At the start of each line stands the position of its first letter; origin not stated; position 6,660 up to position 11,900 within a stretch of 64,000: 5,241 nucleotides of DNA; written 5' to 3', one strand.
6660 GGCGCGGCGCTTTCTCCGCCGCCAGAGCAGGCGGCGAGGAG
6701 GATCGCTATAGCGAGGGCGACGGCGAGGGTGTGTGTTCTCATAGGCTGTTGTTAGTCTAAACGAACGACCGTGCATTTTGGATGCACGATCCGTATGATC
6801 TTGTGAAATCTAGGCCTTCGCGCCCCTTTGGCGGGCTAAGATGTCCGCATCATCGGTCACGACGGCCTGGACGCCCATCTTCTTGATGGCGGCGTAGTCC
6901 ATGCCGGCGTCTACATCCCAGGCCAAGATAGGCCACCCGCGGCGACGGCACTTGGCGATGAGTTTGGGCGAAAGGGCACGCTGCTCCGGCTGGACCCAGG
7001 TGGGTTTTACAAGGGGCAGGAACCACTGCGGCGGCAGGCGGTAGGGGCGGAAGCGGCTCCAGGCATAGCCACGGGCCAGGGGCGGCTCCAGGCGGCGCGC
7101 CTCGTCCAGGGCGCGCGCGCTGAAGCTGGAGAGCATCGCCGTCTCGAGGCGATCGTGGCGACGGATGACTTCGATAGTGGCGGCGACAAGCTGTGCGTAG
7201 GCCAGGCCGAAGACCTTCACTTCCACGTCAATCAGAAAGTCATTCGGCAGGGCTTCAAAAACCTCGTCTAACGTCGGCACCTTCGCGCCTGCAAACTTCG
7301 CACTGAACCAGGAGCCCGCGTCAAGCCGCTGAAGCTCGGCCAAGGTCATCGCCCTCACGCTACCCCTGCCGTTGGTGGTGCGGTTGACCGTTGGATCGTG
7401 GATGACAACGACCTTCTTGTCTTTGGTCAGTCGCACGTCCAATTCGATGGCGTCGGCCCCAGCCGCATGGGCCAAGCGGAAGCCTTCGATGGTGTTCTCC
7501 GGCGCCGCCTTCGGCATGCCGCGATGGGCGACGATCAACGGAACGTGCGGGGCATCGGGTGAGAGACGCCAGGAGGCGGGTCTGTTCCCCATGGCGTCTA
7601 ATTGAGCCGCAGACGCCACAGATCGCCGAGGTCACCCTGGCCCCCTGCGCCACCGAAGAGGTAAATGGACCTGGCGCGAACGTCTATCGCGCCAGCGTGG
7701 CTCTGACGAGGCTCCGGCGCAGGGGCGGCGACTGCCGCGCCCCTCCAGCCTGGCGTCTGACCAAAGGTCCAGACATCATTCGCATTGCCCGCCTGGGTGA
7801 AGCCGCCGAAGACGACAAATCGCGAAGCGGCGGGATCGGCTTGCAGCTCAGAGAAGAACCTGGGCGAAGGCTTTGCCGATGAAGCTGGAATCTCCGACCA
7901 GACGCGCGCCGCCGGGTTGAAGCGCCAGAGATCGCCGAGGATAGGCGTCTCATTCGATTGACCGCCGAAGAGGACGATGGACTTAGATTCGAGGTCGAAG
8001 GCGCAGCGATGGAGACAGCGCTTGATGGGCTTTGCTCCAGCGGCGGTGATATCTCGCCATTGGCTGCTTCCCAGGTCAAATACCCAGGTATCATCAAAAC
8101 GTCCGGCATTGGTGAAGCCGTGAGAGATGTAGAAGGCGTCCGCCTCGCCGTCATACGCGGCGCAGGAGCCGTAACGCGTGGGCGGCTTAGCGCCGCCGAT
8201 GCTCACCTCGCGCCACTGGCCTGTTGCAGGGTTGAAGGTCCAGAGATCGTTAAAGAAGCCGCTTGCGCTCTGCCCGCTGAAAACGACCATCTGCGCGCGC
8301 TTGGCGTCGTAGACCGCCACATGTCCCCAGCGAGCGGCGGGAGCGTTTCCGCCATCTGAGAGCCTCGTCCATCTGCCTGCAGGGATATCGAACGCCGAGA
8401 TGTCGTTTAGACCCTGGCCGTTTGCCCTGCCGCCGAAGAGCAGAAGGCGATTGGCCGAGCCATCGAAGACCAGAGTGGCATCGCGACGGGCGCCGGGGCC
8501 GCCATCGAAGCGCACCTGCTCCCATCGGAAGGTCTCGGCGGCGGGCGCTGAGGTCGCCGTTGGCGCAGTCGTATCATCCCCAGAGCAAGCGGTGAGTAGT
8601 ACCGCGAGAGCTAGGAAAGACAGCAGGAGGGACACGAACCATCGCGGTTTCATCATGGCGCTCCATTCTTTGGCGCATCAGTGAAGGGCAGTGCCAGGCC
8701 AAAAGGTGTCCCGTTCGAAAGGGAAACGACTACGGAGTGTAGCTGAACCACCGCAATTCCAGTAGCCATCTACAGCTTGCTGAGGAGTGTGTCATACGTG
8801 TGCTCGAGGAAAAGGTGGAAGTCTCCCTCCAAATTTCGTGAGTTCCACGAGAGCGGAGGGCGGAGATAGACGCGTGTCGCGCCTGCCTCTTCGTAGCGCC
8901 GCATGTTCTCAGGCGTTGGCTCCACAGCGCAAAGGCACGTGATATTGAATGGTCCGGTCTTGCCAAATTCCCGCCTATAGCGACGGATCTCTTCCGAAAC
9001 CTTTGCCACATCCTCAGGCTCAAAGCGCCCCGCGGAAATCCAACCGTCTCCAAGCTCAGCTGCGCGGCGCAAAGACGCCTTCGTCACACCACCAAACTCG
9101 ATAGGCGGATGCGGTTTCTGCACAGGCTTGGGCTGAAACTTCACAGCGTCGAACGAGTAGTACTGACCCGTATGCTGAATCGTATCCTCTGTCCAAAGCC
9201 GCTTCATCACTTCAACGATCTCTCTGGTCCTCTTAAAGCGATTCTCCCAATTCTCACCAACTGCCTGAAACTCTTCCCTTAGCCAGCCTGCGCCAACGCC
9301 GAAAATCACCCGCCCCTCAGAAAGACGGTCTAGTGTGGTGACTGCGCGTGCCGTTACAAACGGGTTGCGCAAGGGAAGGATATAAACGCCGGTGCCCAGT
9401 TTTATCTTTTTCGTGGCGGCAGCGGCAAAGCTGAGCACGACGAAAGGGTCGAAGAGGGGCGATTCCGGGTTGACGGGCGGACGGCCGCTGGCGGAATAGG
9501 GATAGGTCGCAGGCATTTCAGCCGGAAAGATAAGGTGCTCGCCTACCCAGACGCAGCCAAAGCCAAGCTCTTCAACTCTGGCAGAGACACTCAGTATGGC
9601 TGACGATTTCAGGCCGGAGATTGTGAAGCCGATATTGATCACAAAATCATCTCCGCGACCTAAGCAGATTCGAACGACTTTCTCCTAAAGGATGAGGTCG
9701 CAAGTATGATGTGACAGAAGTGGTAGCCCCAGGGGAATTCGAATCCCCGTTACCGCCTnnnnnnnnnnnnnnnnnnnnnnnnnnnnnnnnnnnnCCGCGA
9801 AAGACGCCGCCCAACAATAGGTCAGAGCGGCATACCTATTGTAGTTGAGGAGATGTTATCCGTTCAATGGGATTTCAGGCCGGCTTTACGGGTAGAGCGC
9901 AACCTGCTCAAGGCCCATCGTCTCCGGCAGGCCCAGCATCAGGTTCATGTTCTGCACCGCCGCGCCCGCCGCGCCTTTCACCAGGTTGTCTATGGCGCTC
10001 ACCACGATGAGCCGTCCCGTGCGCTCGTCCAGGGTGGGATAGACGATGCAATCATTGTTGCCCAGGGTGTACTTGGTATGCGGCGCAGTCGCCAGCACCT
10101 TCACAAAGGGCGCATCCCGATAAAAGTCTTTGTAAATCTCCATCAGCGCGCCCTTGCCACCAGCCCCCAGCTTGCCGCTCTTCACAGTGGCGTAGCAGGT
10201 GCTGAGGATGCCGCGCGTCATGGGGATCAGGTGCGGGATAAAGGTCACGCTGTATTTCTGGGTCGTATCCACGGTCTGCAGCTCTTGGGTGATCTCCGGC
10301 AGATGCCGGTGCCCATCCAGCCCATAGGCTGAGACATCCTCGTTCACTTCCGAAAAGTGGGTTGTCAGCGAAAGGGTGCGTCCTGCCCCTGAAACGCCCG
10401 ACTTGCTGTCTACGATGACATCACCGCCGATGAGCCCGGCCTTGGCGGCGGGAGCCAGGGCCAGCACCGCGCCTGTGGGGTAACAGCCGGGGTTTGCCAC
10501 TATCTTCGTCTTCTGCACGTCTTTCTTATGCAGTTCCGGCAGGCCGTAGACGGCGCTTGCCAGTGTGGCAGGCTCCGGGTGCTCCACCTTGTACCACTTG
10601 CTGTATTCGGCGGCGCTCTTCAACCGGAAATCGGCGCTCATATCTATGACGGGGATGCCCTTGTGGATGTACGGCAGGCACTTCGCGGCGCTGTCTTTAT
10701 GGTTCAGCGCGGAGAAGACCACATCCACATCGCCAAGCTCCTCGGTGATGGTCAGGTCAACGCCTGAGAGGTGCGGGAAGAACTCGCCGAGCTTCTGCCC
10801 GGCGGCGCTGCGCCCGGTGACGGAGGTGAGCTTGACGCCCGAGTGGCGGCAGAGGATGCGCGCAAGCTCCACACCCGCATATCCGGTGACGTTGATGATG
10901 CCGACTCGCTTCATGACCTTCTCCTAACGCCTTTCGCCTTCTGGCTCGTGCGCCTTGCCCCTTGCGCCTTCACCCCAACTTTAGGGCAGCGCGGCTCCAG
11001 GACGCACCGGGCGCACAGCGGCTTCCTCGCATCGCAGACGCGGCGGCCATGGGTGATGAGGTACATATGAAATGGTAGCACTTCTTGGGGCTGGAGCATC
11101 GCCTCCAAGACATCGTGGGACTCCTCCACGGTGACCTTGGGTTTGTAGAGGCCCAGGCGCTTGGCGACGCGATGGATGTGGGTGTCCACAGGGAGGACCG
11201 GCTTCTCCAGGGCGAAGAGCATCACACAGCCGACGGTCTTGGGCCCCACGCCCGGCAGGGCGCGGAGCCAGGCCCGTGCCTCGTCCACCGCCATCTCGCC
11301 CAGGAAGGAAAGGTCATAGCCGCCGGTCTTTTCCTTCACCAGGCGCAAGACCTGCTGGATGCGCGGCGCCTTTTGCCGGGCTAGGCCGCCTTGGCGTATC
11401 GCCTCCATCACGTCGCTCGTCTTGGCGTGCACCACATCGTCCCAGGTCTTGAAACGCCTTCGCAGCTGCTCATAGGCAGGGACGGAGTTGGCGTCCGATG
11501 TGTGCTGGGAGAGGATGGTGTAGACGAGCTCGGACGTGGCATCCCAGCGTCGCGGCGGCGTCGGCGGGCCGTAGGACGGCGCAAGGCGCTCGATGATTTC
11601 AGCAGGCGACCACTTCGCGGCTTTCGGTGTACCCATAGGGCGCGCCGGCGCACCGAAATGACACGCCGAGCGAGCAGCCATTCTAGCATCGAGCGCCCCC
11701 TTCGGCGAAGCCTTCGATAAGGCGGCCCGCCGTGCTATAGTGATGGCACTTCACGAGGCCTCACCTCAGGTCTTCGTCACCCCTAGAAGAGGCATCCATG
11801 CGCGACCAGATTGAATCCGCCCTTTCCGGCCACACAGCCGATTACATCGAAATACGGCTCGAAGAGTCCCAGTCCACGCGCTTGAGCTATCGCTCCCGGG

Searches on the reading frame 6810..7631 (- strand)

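Call 33: search_protein_families(library=pfam, proteins=[window:6810-7631:-], max_evalue=0.001)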
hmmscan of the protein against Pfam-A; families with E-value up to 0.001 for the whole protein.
window:6810-7631:- (273 aa): 1 family
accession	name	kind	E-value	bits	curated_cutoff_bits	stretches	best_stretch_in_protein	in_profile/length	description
PF03009.23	GDPD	-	8.2e-46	157.5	23.6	1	36-263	1-243/244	Glycerophosphoryl diester phosphodiesterase family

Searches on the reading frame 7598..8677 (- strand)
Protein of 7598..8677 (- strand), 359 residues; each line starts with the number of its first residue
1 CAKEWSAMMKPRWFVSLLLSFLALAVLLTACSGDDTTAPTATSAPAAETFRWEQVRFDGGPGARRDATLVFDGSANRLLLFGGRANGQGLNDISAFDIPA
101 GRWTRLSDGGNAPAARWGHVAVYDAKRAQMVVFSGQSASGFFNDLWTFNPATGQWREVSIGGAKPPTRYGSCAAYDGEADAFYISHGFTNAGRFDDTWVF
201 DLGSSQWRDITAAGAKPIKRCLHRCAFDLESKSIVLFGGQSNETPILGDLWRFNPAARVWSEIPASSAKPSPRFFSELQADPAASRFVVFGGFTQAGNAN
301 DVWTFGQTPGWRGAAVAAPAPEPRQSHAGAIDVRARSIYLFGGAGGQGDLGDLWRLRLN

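Call 33: search_protein_families(library=pfam, proteins=[window:7598-8677:-], max_evalue=0.001)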
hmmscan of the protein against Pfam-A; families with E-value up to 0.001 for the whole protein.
window:7598-8677:- (359 aa): 8 families
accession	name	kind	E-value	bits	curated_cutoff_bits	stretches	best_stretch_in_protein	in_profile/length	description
PF24681.1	Kelch_KLHDC2_KLHL20_DRC7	-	4.3e-61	206.5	50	2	48-239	34-221/221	KLHDC2/KLHL20/DRC7 Kelch-repeats domain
PF13418.12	Kelch_4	-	2.3e-37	127.1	21.6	3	115-165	1-48/49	Galactose oxidase, central domain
PF24981.1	Beta-prop_ATRN-LZTR1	-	7.3e-37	127.6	50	2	49-189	24-169/289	Attractin/LZTR1 beta-propeller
PF13415.12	Kelch_3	-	6.3e-35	119.1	22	2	129-176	3-48/48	Galactose oxidase, central domain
PF13964.12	Kelch_6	-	2.5e-21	75.3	25.3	1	231-264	11-44/50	Kelch motif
PF13854.13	Kelch_HCF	-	1.7e-19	70.7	113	2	102-176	3-71/345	Host cell factor, Kelch-repeats domain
PF01344.31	Kelch_1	-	1e-17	63.7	20.1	0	76-108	12-44/46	Kelch motif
PF07646.21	Kelch_2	-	1.1e-15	57.1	21.3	0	222-265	2-46/48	Kelch motif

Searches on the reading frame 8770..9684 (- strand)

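Call 71: search_protein_families(library=pfam, proteins=[window:8770-9684:-], max_evalue=0.001)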
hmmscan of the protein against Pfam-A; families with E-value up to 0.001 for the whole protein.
window:8770-9684:- (304 aa): 1 family
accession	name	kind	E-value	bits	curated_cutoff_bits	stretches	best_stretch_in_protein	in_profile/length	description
PF00296.26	Bac_luciferase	-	1.6e-57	195.7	27.9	1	30-264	25-240/314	Luciferase-like monooxygenase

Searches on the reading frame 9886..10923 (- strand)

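Call 34: search_protein_families(library=pfam, proteins=[window:9886-10923:-], max_evalue=0.001)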
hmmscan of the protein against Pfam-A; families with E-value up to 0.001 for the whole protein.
window:9886-10923:- (345 aa): 3 families
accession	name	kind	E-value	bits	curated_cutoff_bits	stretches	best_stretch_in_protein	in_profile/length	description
PF22698.1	Semialdhyde_dhC_1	-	6.5e-56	189.1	27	1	147-313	1-165/165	Semialdehyde dehydrogenase, dimerisation domain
PF01118.30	Semialdhyde_dh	-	1.8e-22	80.5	26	1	6-138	1-120/121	Semialdehyde dehydrogenase, NAD binding domain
PF02774.23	Semialdhyde_dhC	-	3e-19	70.3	26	1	156-316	1-184/184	Semialdehyde dehydrogenase, dimerisation domain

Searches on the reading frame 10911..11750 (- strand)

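Call 34: search_protein_families(library=pfam, proteins=[window:10911-11750:-], max_evalue=0.001)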
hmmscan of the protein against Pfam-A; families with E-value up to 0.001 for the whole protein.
window:10911-11750:- (279 aa): 2 families
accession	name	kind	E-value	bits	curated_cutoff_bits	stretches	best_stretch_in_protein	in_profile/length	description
PF00730.31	HhH-GPD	-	2.1e-16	60.7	26.2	1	77-215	2-102/108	HhH-GPD superfamily base excision DNA repair protein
PF00633.29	HHH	-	0.00056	20.1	24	0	159-179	10-30/30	Helix-hairpin-helix motif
